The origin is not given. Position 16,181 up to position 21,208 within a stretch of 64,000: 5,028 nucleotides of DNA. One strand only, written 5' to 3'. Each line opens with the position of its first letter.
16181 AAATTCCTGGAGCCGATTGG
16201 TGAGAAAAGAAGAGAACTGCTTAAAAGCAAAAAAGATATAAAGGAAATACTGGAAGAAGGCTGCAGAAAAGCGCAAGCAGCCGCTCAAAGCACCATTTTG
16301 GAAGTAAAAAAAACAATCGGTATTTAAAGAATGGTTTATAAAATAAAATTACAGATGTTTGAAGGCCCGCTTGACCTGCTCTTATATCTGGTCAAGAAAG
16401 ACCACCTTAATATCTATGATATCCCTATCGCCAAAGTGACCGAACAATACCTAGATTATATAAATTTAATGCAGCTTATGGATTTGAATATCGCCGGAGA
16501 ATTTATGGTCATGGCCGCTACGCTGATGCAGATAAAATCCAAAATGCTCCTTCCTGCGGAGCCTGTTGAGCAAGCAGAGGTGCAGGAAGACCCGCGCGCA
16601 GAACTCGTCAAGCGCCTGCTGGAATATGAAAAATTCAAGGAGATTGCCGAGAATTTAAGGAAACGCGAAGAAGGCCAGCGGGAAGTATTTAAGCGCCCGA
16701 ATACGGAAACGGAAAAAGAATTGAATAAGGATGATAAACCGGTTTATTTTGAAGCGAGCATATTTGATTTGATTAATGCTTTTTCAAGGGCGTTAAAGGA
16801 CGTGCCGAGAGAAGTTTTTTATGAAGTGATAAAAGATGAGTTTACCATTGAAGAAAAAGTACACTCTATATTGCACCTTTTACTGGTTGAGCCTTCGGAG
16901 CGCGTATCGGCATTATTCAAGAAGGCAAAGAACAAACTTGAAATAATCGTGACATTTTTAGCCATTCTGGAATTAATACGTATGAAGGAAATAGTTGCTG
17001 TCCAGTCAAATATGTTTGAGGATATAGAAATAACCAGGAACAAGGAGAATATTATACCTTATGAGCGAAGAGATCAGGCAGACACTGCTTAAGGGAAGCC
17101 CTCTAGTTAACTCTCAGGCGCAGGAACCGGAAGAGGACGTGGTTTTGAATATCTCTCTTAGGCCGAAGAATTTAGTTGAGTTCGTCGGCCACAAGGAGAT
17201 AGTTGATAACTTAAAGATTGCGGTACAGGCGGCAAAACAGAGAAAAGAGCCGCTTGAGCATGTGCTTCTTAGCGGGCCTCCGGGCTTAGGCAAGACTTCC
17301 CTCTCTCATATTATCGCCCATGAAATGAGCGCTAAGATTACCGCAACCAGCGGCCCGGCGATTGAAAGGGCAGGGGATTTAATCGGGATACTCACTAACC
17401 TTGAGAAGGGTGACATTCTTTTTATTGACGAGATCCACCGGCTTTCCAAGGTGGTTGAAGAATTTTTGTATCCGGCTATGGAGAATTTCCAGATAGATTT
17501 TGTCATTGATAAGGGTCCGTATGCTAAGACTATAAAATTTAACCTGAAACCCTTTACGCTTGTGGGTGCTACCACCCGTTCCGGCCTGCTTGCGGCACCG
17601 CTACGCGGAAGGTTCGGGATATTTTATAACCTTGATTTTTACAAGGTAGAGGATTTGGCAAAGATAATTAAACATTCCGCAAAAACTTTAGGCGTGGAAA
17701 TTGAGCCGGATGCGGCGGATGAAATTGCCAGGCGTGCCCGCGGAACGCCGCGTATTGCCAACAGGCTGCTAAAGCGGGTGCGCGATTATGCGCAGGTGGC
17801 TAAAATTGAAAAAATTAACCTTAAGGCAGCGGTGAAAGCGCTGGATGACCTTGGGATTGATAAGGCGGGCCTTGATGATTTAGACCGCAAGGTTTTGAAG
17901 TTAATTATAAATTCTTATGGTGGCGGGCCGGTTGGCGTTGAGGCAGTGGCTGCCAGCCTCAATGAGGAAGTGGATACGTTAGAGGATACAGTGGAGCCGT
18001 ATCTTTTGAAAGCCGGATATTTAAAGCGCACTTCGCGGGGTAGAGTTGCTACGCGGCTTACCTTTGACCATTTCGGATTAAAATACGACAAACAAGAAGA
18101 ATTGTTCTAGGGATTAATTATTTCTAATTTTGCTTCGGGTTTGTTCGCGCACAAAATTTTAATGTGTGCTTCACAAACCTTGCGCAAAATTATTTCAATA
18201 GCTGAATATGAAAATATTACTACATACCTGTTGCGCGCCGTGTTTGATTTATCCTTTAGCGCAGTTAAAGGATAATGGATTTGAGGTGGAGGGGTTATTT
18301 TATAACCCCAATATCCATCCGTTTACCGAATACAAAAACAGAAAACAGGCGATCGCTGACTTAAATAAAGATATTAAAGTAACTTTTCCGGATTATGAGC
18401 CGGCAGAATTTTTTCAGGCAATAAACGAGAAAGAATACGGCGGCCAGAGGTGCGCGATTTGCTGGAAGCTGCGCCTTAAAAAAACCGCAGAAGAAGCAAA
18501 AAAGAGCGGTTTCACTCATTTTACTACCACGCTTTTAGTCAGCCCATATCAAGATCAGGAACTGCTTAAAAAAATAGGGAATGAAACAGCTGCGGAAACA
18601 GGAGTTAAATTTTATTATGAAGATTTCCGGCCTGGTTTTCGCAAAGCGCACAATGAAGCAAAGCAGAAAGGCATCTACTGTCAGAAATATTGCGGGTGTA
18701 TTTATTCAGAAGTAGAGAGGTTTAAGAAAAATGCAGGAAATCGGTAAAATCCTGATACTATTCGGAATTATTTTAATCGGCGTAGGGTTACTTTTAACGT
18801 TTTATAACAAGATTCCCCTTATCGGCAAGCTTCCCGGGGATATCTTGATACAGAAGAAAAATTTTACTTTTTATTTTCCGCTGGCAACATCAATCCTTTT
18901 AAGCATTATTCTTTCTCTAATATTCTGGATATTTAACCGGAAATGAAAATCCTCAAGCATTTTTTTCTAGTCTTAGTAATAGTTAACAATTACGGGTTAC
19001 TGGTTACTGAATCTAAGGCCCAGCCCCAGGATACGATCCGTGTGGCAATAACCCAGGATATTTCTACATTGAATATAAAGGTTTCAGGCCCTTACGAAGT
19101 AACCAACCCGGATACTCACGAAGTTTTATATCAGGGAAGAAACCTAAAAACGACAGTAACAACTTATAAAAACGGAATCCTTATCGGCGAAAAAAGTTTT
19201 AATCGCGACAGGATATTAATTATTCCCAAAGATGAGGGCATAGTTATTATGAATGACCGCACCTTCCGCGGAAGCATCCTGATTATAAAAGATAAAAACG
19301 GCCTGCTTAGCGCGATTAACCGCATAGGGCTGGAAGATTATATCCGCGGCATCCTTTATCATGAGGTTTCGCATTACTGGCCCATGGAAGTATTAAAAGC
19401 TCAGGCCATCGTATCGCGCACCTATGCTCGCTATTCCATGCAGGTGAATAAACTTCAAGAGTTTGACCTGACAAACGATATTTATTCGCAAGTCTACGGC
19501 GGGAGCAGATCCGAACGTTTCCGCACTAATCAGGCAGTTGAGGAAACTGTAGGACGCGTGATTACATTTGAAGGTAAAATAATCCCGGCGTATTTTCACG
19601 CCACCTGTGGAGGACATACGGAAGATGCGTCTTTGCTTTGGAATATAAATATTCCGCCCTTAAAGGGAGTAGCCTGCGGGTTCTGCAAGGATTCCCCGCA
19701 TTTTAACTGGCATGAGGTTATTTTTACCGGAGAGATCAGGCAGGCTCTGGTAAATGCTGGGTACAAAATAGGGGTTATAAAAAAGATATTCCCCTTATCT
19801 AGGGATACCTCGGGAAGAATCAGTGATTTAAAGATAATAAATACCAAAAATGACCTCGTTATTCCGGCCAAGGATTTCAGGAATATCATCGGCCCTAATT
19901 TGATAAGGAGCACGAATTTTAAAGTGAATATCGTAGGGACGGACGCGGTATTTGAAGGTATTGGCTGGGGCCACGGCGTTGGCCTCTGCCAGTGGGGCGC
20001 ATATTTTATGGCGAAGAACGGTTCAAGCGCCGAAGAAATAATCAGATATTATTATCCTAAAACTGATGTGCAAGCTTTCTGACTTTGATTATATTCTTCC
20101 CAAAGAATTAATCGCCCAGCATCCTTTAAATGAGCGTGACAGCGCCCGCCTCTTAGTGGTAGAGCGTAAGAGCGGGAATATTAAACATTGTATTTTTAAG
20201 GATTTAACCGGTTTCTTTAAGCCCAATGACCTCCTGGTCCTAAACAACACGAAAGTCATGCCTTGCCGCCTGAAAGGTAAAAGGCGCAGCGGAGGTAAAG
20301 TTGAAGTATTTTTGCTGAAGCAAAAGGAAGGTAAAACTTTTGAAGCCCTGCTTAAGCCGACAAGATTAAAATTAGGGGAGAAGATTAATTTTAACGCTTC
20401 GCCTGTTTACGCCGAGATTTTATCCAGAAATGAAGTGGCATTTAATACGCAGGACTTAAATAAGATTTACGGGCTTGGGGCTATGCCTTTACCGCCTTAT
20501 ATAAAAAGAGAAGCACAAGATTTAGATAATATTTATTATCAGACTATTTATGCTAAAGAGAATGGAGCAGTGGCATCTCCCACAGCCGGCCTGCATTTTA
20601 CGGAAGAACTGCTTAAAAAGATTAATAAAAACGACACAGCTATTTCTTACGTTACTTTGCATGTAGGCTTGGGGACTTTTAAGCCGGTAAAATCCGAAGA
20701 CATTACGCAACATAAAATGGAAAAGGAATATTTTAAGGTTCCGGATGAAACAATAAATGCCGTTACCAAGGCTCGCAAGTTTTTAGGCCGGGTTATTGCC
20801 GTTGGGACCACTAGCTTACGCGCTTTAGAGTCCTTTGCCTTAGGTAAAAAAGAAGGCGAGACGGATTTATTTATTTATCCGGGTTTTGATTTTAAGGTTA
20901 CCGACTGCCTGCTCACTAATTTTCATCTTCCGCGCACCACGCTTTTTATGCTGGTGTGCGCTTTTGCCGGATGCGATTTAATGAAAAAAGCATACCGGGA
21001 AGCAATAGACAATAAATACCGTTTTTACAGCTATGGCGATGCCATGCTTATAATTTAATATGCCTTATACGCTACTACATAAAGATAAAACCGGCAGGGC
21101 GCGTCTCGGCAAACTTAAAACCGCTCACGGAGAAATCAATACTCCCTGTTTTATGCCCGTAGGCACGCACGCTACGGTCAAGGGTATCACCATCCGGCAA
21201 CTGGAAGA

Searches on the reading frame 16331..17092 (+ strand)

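Call 9: search_protein_families(library=pfam, proteins=[window:16331-17092:+], max_evalue=0.00001)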
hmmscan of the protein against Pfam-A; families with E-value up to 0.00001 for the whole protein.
window:16331-17092:+ (253 aa): 1 family
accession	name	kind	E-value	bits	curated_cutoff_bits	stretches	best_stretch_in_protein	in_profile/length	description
PF02616.19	SMC_ScpA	-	5.4e-40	138.3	24.6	1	20-235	1-230/232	Segregation and condensation protein ScpA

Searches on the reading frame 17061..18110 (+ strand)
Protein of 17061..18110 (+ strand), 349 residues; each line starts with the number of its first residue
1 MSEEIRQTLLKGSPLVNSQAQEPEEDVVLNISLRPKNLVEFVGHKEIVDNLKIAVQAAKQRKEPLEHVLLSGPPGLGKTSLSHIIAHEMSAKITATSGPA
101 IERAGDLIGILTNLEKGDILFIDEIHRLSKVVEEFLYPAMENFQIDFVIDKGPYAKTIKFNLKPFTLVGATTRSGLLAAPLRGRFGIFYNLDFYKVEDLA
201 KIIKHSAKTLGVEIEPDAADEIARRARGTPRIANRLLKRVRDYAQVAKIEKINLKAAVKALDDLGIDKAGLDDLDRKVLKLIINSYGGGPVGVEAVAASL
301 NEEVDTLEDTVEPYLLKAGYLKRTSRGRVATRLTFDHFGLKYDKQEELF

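Call 9: search_protein_families(library=pfam, proteins=[window:17061-18110:+], max_evalue=0.00001)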
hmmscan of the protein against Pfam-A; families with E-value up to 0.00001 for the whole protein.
window:17061-18110:+ (349 aa): 5 families
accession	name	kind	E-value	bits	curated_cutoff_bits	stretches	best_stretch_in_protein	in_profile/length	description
PF05496.18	RuvB_N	-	1.5e-72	243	27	1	33-190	1-158/159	Holliday junction DNA helicase RuvB P-loop domain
PF17864.7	AAA_lid_4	-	9.3e-30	102.7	27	1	194-267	1-74/74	RuvB AAA lid domain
PF05491.19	RuvB_C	-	1e-24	86.7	24.7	1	269-338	2-71/72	RuvB C-terminal winged helix domain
PF00004.35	AAA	-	7.3e-20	72.2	21.2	1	68-191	1-129/131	ATPase family associated with various cellular activities (AAA)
PF07728.20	AAA_5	-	2.8e-07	31.1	22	1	67-175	1-125/139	AAA domain (dynein-related subfamily)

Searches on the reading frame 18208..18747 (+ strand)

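Call 9: search_protein_families(library=pfam, proteins=[window:18208-18747:+], max_evalue=0.00001)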
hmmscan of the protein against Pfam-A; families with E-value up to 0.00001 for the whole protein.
window:18208-18747:+ (179 aa): 1 family
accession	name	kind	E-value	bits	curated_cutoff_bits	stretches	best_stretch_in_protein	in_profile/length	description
PF02677.20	QueH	-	4.1e-60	203.3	23.5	1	3-169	1-174/175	Epoxyqueuosine reductase QueH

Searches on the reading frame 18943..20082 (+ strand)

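Call 9: search_protein_families(library=pfam, proteins=[window:18943-20082:+], max_evalue=0.00001)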
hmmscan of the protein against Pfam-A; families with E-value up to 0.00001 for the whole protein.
window:18943-20082:+ (379 aa): 1 family
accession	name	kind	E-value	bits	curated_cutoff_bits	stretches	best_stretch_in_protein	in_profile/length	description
PF08486.15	SpoIID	-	1.4e-21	77.4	23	1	121-209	4-97/97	Stage II sporulation protein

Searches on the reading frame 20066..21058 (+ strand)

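Call 9: search_protein_families(library=pfam, proteins=[window:20066-21058:+], max_evalue=0.00001)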
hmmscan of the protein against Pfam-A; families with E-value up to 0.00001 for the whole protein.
window:20066-21058:+ (330 aa): 1 family
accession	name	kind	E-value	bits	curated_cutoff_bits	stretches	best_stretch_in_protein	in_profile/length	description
PF02547.20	Queuosine_synth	-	2.4e-126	421.7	25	1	4-329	1-322/322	Queuosine biosynthesis protein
